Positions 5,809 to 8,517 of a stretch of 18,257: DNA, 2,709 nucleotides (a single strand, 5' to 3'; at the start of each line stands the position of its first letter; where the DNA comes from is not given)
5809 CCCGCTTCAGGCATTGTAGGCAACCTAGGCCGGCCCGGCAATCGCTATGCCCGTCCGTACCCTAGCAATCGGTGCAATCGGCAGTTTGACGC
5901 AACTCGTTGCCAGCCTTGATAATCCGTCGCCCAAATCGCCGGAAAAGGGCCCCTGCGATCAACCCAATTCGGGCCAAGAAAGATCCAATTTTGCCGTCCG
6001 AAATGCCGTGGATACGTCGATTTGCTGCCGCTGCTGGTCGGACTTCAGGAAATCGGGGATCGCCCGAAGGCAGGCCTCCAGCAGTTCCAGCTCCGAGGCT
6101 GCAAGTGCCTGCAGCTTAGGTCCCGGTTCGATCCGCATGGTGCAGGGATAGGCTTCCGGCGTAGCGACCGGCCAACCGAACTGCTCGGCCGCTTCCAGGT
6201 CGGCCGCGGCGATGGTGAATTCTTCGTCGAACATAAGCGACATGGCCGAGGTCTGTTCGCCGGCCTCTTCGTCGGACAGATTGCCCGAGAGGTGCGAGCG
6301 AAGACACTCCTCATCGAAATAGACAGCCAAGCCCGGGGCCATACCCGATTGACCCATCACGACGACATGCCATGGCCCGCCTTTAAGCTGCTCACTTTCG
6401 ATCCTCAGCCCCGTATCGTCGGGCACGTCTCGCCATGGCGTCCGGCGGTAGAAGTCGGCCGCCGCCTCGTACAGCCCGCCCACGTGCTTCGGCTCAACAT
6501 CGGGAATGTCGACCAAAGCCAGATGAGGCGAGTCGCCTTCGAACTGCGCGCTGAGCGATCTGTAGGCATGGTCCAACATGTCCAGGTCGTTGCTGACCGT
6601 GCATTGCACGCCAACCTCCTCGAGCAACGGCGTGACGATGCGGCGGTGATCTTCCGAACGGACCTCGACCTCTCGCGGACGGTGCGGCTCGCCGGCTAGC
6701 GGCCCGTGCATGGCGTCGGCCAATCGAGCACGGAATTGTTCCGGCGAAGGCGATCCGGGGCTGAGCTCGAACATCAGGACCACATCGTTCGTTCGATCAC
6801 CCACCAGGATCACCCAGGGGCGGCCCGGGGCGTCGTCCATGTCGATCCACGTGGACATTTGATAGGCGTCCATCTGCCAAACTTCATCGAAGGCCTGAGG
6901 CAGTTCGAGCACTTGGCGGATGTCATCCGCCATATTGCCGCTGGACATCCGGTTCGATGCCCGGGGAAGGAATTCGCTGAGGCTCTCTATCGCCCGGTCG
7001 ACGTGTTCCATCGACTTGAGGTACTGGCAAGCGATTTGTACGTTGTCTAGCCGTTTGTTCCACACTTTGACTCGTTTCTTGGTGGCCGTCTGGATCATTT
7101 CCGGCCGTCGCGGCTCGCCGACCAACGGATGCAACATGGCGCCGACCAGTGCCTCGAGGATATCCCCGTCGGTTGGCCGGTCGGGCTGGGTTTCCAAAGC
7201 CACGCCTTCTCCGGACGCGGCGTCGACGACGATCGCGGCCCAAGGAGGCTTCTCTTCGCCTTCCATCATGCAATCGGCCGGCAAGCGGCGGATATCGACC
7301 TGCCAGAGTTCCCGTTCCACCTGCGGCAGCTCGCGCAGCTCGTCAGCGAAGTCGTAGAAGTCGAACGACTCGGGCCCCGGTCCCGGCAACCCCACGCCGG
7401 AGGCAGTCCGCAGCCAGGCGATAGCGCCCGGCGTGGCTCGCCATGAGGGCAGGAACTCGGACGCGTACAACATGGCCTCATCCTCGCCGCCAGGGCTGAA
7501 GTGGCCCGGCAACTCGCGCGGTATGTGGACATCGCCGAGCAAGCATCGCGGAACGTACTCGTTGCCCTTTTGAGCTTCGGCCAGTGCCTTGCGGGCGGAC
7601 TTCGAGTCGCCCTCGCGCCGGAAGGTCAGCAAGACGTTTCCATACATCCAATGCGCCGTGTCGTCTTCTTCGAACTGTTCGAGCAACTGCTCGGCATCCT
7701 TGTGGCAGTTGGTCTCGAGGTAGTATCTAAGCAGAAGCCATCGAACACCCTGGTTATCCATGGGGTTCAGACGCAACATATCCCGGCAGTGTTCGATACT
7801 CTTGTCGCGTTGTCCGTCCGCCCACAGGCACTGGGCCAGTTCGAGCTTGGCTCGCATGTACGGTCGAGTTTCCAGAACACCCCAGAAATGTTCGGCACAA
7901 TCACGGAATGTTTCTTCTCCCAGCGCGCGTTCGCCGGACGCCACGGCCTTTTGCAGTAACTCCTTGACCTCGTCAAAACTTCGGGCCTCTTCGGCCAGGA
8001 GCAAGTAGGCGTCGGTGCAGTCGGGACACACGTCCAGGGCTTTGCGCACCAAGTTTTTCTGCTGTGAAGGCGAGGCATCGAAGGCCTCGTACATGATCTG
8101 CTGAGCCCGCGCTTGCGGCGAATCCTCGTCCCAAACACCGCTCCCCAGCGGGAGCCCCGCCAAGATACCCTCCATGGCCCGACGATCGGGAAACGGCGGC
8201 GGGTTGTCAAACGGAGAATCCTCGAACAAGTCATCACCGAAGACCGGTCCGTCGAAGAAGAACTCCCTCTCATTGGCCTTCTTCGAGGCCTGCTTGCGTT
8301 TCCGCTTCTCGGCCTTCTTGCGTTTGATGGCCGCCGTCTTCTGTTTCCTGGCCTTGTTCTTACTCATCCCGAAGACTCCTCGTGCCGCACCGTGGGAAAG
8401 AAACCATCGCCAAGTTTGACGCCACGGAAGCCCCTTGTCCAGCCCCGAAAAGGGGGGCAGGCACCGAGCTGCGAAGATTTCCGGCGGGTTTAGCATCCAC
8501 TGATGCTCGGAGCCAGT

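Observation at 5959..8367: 803-aa protein: polybasic N-terminus, ST7-like TPR half, and a triplicated unknown domain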

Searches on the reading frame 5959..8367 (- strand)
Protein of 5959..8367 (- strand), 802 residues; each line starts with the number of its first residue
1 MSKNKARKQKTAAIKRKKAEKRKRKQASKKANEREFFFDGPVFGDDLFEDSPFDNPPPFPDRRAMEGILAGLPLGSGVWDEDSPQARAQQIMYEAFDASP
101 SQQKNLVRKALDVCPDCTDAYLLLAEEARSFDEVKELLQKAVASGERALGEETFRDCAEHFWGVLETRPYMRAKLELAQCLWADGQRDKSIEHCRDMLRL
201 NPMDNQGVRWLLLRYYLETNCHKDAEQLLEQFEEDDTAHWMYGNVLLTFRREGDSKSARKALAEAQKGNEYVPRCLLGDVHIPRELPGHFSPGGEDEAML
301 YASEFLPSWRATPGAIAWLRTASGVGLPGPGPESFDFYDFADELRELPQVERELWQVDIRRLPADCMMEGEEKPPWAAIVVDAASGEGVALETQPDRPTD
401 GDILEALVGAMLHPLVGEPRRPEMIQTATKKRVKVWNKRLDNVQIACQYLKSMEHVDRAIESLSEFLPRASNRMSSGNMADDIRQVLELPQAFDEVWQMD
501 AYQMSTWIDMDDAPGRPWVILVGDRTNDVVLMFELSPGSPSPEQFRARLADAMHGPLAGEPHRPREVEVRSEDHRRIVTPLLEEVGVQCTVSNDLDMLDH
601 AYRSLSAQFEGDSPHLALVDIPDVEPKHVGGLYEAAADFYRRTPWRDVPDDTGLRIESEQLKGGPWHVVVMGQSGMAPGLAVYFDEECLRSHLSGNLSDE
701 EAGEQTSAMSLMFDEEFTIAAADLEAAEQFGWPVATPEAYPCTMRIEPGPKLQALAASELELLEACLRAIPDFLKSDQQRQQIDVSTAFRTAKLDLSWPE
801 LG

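Call 6: search_protein_families(library=pfam, proteins=[window:5959-8367:-], max_evalue=1)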
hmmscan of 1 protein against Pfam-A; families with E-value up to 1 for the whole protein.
window:5959-8367:- (802 aa): 9 families
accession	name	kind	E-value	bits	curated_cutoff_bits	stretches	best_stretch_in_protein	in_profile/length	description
PF22007.2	DUF6930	-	5e-25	88.5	27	2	483-605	2-122/123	Domain of unknown function (DUF6930)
PF23988.1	DUF7309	-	2.4e-10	40.5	27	1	632-785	4-160/170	Domain of unknown function (DUF7309)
PF04184.18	ST7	-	6.3e-10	38.6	24.3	1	80-322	158-422/533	ST7 protein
PF13432.12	TPR_16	-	4.8e-05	24.2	32.7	0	158-202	17-62/65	Tetratricopeptide repeat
PF13428.12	TPR_14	-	0.00061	20.7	23.5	0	172-202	2-32/44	Tetratricopeptide repeat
PF14559.12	TPR_19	-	0.0024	18.6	25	1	181-232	1-51/68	Tetratricopeptide repeat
PF00515.34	TPR_1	-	0.19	12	27.8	0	175-202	5-32/34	Tetratricopeptide repeat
PF07719.23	TPR_2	-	0.31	11.7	27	1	175-202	5-32/34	Tetratricopeptide repeat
PF13181.12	TPR_8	-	0.4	11.4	25.7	0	173-202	3-32/34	Tetratricopeptide repeat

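Call 7: search_protein_families(library=ncbifam, proteins=[window:5959-8367:-], max_evalue=1)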
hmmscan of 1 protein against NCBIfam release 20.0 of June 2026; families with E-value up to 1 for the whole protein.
window:5959-8367:- (802 aa): 1 family
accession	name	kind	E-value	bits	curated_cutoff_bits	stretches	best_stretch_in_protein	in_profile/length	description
TIGR02917.1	PEP_TPR_lipo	equivalog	0.0085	14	312.2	1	174-262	570-658/899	XrtA/PEP-CTERM system TPR-repeat protein PrsT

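Call 10: find_homologous_proteins(query=window:5962-8367:-, max_evalue=0.001)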
Query window:5962-8367:- (802 aa): 535 proteins with E <= 0.001 among 8000 candidates; the best 120 are listed.
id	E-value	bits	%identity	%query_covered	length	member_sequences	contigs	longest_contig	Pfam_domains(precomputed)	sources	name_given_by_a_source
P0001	0.0e+0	1858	100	100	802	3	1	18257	PF23988.2,PF04184.19,PF22007.3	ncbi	-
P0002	0.0e+0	1530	82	100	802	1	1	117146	PF23988.2,PF04184.19,PF22007.3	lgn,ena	-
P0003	1.3e-219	749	49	90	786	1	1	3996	PF14559.13,PF23988.2,PF04184.19,PF00515.35,PF13432.13,PF13428.13,PF22007.3,PF07719.24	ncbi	-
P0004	5.2e-191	655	45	93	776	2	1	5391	PF14559.13,PF23988.2,PF04184.19,PF13428.13,PF22007.3,PF07719.24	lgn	-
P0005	2.4e-190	653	44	89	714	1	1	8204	PF14559.13,PF23988.2,PF04184.19,PF13432.13,PF13428.13,PF22007.3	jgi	jgi:tetratricopeptide (TPR) repeat protein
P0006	9.3e-190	651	44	93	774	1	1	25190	PF23988.2,PF04184.19,PF13428.13,PF22007.3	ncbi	-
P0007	8.6e-188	644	42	98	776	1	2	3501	PF23988.2,PF04184.19,PF13428.13,PF22007.3,PF07719.24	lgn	-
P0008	1.2e-185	637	42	92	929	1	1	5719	PF14559.13,PF23988.2,PF08897.17,PF04184.19,PF22007.3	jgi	-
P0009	2.8e-185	636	43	93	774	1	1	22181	PF23988.2,PF04184.19,PF13432.13,PF22007.3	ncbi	-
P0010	1.2e-184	634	43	92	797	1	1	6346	PF14559.13,PF23988.2,PF04184.19,PF13428.13,PF13181.13,PF22007.3,PF07719.24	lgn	-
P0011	2.8e-184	633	43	92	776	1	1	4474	PF14559.13,PF23988.2,PF04184.19,PF13428.13,PF22007.3,PF07719.24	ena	-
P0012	9.2e-184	631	42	93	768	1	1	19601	PF14559.13,PF23988.2,PF04184.19,PF13432.13,PF13428.13,PF22007.3,PF07719.24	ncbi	-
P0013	1.7e-183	630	42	91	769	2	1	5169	PF23988.2,PF04184.19,PF22007.3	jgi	jgi:tetratricopeptide (TPR) repeat protein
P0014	4.7e-183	629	43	92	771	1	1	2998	PF14559.13,PF23988.2,PF04184.19,PF06485.18,PF13428.13,PF22007.3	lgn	-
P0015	2.0e-182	626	43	93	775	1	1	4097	PF14559.13,PF23988.2,PF04184.19,PF00515.35,PF13432.13,PF13428.13,PF22007.3,PF07719.24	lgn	-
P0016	4.7e-181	622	43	92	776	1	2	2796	PF23988.2,PF04184.19,PF22007.3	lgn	-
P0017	7.5e-181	621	42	93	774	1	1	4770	PF23988.2,PF04184.19,PF22007.3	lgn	-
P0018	9.7e-181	621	41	93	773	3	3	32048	PF23988.2,PF04184.19,PF13428.13,PF22007.3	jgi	-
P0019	7.3e-180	618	42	92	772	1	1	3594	PF23988.2,PF04184.19,PF13428.13,PF22007.3,PF07719.24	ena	-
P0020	1.8e-179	617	41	52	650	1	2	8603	PF14559.13,PF23988.2,PF04184.19,PF00515.35,PF13424.13,PF13428.13,PF22007.3,PF07719.24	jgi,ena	-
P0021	9.9e-178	611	42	91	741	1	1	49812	PF23988.2,PF04184.19,PF13432.13,PF13428.13,PF22007.3,PF07719.24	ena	-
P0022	1.4e-177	610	42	93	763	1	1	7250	PF14559.13,PF23988.2,PF04184.19,PF22007.3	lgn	-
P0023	1.9e-177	610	41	90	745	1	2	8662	PF14559.13,PF23988.2,PF04184.19,PF13428.13,PF22007.3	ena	-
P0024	5.6e-177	608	40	97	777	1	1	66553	PF14559.13,PF23988.2,PF04184.19,PF21033.5,PF13428.13,PF22007.3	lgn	-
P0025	7.7e-177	608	40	98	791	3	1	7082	PF23988.2,PF04184.19,PF22007.3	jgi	jgi:tetratricopeptide (TPR) repeat protein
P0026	1.9e-176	607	42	93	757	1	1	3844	PF14559.13,PF23988.2,PF13414.13,PF04184.19,PF00515.35,PF13432.13,PF13428.13,PF22007.3,PF07719.24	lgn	-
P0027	2.9e-175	603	40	92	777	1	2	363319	PF14559.13,PF23988.2,PF04184.19,PF22007.3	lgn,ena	-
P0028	6.9e-175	602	42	48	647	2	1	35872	PF23988.2,PF04184.19,PF22007.3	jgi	-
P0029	1.3e-174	601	40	92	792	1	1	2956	PF23988.2,PF04184.19,PF00515.35,PF13432.13,PF13428.13,PF22007.3,PF07719.24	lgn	-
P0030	3.9e-174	599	41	92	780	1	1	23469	PF14559.13,PF23988.2,PF04184.19,PF13432.13,PF22007.3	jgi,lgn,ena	-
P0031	4.4e-174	599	42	89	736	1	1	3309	PF23988.2,PF04184.19,PF13432.13,PF22007.3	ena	-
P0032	1.7e-173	597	41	94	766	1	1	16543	PF23988.2,PF04184.19,PF22007.3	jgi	jgi:tetratricopeptide (TPR) repeat protein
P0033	9.3e-172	591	41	94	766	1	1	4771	PF23988.2,PF04184.19,PF13428.13,PF22007.3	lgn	-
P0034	1.7e-171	590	39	93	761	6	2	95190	PF23988.2,PF04184.19,PF22007.3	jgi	jgi:tetratricopeptide (TPR) repeat protein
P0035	2.3e-171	590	41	92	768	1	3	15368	PF23988.2,PF04184.19,PF22007.3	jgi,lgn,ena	-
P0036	7.4e-171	588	40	92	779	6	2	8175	PF23988.2,PF04184.19,PF22007.3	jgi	-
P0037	7.9e-171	588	39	97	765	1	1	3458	PF14559.13,PF23988.2,PF04184.19,PF13428.13,PF22007.3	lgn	-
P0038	9.4e-171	588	40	95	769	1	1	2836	PF23988.2,PF04184.19,PF13428.13,PF22007.3,PF07719.24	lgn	-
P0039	2.1e-169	583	41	94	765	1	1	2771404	PF14559.13,PF23988.2,PF04184.19,PF22007.3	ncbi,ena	-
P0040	5.1e-168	579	40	98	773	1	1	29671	PF23988.2,PF04184.19,PF13428.13,PF22007.3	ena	-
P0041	5.4e-167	575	39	94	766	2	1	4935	PF23988.2,PF04184.19,PF22007.3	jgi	jgi:tetratricopeptide (TPR) repeat protein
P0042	5.8e-167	575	41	91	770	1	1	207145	PF14559.13,PF23988.2,PF04184.19,PF22007.3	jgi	-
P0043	1.5e-166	574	40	98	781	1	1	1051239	PF23988.2,PF04184.19,PF13432.13,PF13428.13,PF22007.3,PF07719.24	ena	-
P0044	3.0e-166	573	40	96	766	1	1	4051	PF23988.2,PF04184.19,PF13428.13,PF22007.3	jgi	jgi:tetratricopeptide (TPR) repeat protein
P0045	9.0e-166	571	40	92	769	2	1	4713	PF04910.21,PF23988.2,PF04184.19,PF13432.13,PF13428.13,PF22007.3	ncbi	-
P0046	9.0e-166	571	39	94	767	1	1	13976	PF23988.2,PF04184.19,PF22007.3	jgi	jgi:tetratricopeptide (TPR) repeat protein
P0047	2.5e-165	570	39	94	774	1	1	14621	PF23988.2,PF04184.19,PF13432.13,PF22007.3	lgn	-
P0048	3.0e-165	570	39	97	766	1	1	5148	PF23988.2,PF04184.19,PF13428.13,PF22007.3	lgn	-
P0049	1.3e-163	564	39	94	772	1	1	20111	PF23988.2,PF04184.19,PF22007.3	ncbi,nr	ncbi:MAG: hypothetical protein J5I93_19050 [Pirellulaceae bacterium]|nr:hypothetical protein [Pirell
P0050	2.9e-160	553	38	99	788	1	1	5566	PF14559.13,PF23988.2,PF04184.19,PF13428.13,PF22007.3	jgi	jgi:tetratricopeptide (TPR) repeat protein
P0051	6.1e-159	549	39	94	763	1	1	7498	PF23988.2,PF04184.19,PF22007.3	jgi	jgi:hypothetical protein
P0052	5.8e-156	539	44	51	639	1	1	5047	PF14559.13,PF23988.2,PF04184.19,PF22007.3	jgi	jgi:tetratricopeptide (TPR) repeat protein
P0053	6.9e-155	535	40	88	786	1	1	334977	PF14559.13,PF23988.2,PF04184.19,PF22007.3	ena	-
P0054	1.2e-153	531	39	89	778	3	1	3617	PF23988.2,PF04184.19,PF22007.3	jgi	jgi:tetratricopeptide (TPR) repeat protein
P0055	6.6e-151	522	43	47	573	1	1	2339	PF14559.13,PF23988.2,PF04184.19,PF22007.3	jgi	jgi:hypothetical protein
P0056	1.6e-149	518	40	51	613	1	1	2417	PF23988.2,PF04184.19,PF13428.13,PF22007.3,PF07719.24,PF13374.13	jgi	jgi:tetratricopeptide (TPR) repeat protein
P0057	5.8e-149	516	36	58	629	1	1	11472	PF14559.13,PF23988.2,PF04184.19,PF13428.13,PF22007.3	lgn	-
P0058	6.7e-149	516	40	51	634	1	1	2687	PF23988.2,PF04184.19,PF13428.13,PF22007.3,PF07719.24,PF13374.13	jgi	jgi:tetratricopeptide (TPR) repeat protein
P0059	1.8e-148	514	38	55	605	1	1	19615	PF14559.13,PF23988.2,PF04184.19,PF13428.13,PF22007.3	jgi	jgi:hypothetical protein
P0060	2.8e-148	514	40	51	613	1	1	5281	PF23988.2,PF04184.19,PF13428.13,PF22007.3,PF07719.24,PF13374.13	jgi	jgi:tetratricopeptide (TPR) repeat protein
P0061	4.1e-148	513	39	92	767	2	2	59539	PF14559.13,PF23988.2,PF04184.19,PF13428.13,PF22007.3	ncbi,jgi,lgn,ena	-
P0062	7.8e-148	512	40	51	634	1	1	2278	PF23988.2,PF04184.19,PF13428.13,PF22007.3,PF07719.24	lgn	-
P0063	7.9e-148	512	38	92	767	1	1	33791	PF14559.13,PF23988.2,PF04184.19,PF13428.13,PF22007.3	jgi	jgi:tetratricopeptide (TPR) repeat protein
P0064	8.5e-148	512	36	58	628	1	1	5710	PF23988.2,PF04184.19,PF22007.3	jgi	jgi:hypothetical protein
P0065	1.1e-147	512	39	52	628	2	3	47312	PF23988.2,PF04184.19,PF22007.3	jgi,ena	-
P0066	1.2e-147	511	41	51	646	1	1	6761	PF14559.13,PF23988.2,PF04184.19,PF22007.3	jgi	jgi:tetratricopeptide (TPR) repeat protein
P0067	1.5e-147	511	37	58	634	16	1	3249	PF14559.13,PF23988.2,PF04184.19,PF13428.13,PF22007.3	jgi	jgi:tetratricopeptide (TPR) repeat protein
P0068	1.6e-147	511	35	58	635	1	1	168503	PF23988.2,PF04184.19,PF13428.13,PF22007.3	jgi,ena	jgi:tetratricopeptide (TPR) repeat protein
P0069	1.6e-147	511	38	89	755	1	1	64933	PF23988.2,PF13414.13,PF04184.19,PF22007.3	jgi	-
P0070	3.1e-147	510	36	58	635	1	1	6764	PF23988.2,PF04184.19,PF13428.13,PF22007.3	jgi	jgi:tetratricopeptide (TPR) repeat protein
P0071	5.3e-147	509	37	58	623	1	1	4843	PF14559.13,PF23988.2,PF04184.19,PF13428.13,PF22007.3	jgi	jgi:tetratricopeptide (TPR) repeat protein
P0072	1.0e-146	508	39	51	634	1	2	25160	PF14559.13,PF23988.2,PF04184.19,PF13428.13,PF22007.3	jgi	jgi:tetratricopeptide (TPR) repeat protein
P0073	1.1e-146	508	37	59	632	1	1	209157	PF14559.13,PF23988.2,PF04184.19,PF13428.13,PF22007.3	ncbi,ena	-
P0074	1.3e-146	508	40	51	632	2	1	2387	PF14559.13,PF23988.2,PF04184.19,PF13428.13,PF22007.3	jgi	jgi:tetratricopeptide (TPR) repeat protein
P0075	2.7e-146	507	38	56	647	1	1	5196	PF23988.2,PF04184.19,PF22007.3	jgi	jgi:tetratricopeptide (TPR) repeat protein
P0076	3.5e-146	507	40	51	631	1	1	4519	PF23988.2,PF04184.19,PF22007.3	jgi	jgi:tetratricopeptide (TPR) repeat protein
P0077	4.1e-146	506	38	89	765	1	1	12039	PF14559.13,PF23988.2,PF04184.19,PF13428.13,PF22007.3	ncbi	-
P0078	8.2e-146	505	39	59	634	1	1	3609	PF23988.2,PF04184.19,PF13428.13,PF22007.3,PF13174.13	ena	-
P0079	1.5e-145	505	38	57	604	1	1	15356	PF14559.13,PF23988.2,PF04184.19,PF13428.13,PF22007.3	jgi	jgi:hypothetical protein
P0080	2.0e-145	504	39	51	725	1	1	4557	PF23988.2,PF04184.19,PF22007.3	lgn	-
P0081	2.9e-145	504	37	59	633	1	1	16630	PF14559.13,PF23988.2,PF04184.19,PF13428.13,PF22007.3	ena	-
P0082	3.6e-145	503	39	51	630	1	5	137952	PF14559.13,PF23988.2,PF04184.19,PF13428.13,PF22007.3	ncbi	-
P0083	4.7e-145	503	38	57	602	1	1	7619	PF23988.2,PF04184.19,PF13428.13,PF22007.3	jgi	jgi:tetratricopeptide (TPR) repeat protein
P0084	4.8e-145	503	38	58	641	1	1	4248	PF14559.13,PF23988.2,PF04184.19,PF13428.13,PF22007.3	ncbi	-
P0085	7.3e-145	502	38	59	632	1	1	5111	PF23988.2,PF04184.19,PF13428.13,PF22007.3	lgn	-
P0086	7.6e-145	502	41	51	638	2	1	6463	PF23988.2,PF04184.19,PF22007.3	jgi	jgi:tetratricopeptide (TPR) repeat protein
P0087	8.9e-145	502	39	62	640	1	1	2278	PF23988.2,PF04184.19,PF22007.3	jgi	jgi:tetratricopeptide (TPR) repeat protein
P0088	9.5e-145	502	41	52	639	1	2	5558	PF14559.13,PF23988.2,PF04184.19,PF13428.13,PF22007.3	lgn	-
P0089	1.2e-144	502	39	58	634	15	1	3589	PF14559.13,PF23988.2,PF04184.19,PF22007.3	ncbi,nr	ncbi:MAG: tetratricopeptide repeat protein [Planctomycetaceae bacterium]|nr:tetratricopeptide repeat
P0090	2.3e-144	501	43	51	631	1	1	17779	PF23988.2,PF04184.19,PF13428.13,PF22007.3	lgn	-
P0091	2.5e-144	500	41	51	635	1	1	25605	PF14559.13,PF23988.2,PF04184.19,PF13428.13,PF22007.3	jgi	jgi:hypothetical protein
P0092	4.1e-144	500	40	51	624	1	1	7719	PF23988.2,PF04184.19,PF13428.13,PF22007.3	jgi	jgi:hypothetical protein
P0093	4.3e-144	500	40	50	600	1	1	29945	PF14559.13,PF23988.2,PF04184.19,PF13428.13,PF22007.3,PF13374.13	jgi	jgi:hypothetical protein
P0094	4.9e-144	499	37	58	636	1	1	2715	PF14559.13,PF23988.2,PF04184.19,PF13428.13,PF22007.3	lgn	-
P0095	5.2e-144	499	37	58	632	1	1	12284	PF14559.13,PF23988.2,PF04184.19,PF13428.13,PF22007.3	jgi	jgi:tetratricopeptide (TPR) repeat protein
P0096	6.7e-144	499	40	51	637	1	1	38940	PF23988.2,PF04184.19,PF13428.13,PF22007.3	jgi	jgi:tetratricopeptide (TPR) repeat protein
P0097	9.1e-144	499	40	51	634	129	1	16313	PF23988.2,PF04184.19,PF13428.13,PF22007.3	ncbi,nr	ncbi:MAG: hypothetical protein JO114_04575 [Planctomycetaceae bacterium]|nr:hypothetical protein [Pl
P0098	1.1e-143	498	37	59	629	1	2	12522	PF23988.2,PF04184.19,PF22007.3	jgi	-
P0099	1.7e-143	498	40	48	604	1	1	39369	PF14559.13,PF23988.2,PF04184.19,PF13428.13,PF22007.3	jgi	jgi:tetratricopeptide (TPR) repeat protein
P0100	1.7e-143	498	36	58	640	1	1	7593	PF14559.13,PF23988.2,PF04184.19,PF13428.13,PF22007.3,PF13374.13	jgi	jgi:tetratricopeptide (TPR) repeat protein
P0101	2.2e-143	497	37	59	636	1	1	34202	PF23988.2,PF04184.19,PF13428.13,PF22007.3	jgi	jgi:tetratricopeptide (TPR) repeat protein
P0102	2.4e-143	497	38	52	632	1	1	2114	PF14559.13,PF23988.2,PF04184.19,PF13428.13,PF22007.3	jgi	jgi:tetratricopeptide (TPR) repeat protein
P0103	3.3e-143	497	38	51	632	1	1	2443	PF23988.2,PF04184.19,PF22007.3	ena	-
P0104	3.9e-143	497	40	52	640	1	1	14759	PF23988.2,PF04184.19,PF13428.13,PF22007.3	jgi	jgi:tetratricopeptide (TPR) repeat protein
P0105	5.1e-143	496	40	52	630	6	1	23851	PF14559.13,PF23988.2,PF04184.19,PF13428.13,PF22007.3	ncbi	-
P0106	5.6e-143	496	39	51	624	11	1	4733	PF14559.13,PF23988.2,PF04184.19,PF13428.13,PF22007.3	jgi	jgi:tetratricopeptide (TPR) repeat protein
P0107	1.5e-142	495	37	58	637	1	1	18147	PF14559.13,PF23988.2,PF04184.19,PF13428.13,PF22007.3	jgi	jgi:tetratricopeptide (TPR) repeat protein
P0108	1.7e-142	494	36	58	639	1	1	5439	PF14559.13,PF23988.2,PF04184.19,PF13432.13,PF13428.13,PF22007.3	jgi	jgi:tetratricopeptide (TPR) repeat protein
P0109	1.7e-142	494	37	58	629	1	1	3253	PF23988.2,PF04184.19,PF13428.13,PF22007.3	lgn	-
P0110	1.8e-142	494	39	51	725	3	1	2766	PF14559.13,PF23988.2,PF04184.19,PF13428.13,PF22007.3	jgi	jgi:tetratricopeptide (TPR) repeat protein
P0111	2.5e-142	494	41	51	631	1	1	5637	PF23988.2,PF04184.19,PF13428.13,PF22007.3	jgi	jgi:tetratricopeptide (TPR) repeat protein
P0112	2.8e-142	494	40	51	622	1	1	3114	PF23988.2,PF04184.19,PF13428.13,PF22007.3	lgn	-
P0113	2.8e-142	494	40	50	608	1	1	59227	PF23988.2,PF04184.19,PF13428.13,PF22007.3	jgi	jgi:tetratricopeptide (TPR) repeat protein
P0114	3.7e-142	493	38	52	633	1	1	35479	PF14559.13,PF23988.2,PF04184.19,PF13428.13,PF22007.3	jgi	jgi:tetratricopeptide (TPR) repeat protein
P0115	5.4e-142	493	38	58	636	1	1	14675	PF14559.13,PF23988.2,PF04184.19,PF13424.13,PF13428.13,PF22007.3,PF07719.24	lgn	-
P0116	6.3e-142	493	39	48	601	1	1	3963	PF14559.13,PF23988.2,PF04184.19,PF13428.13,PF22007.3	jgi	jgi:tetratricopeptide (TPR) repeat protein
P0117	8.1e-142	492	36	57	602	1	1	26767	PF14559.13,PF23988.2,PF04184.19,PF13432.13,PF13428.13,PF22007.3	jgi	jgi:tetratricopeptide (TPR) repeat protein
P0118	1.8e-141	491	38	50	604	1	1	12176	PF23988.2,PF04184.19,PF13428.13,PF22007.3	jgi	jgi:tetratricopeptide (TPR) repeat protein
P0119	1.9e-141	491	36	58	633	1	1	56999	PF14559.13,PF23988.2,PF04184.19,PF13428.13,PF22007.3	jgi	jgi:ST7 protein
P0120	2.4e-141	491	41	51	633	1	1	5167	PF23988.2,PF04184.19,PF13428.13,PF22007.3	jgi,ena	-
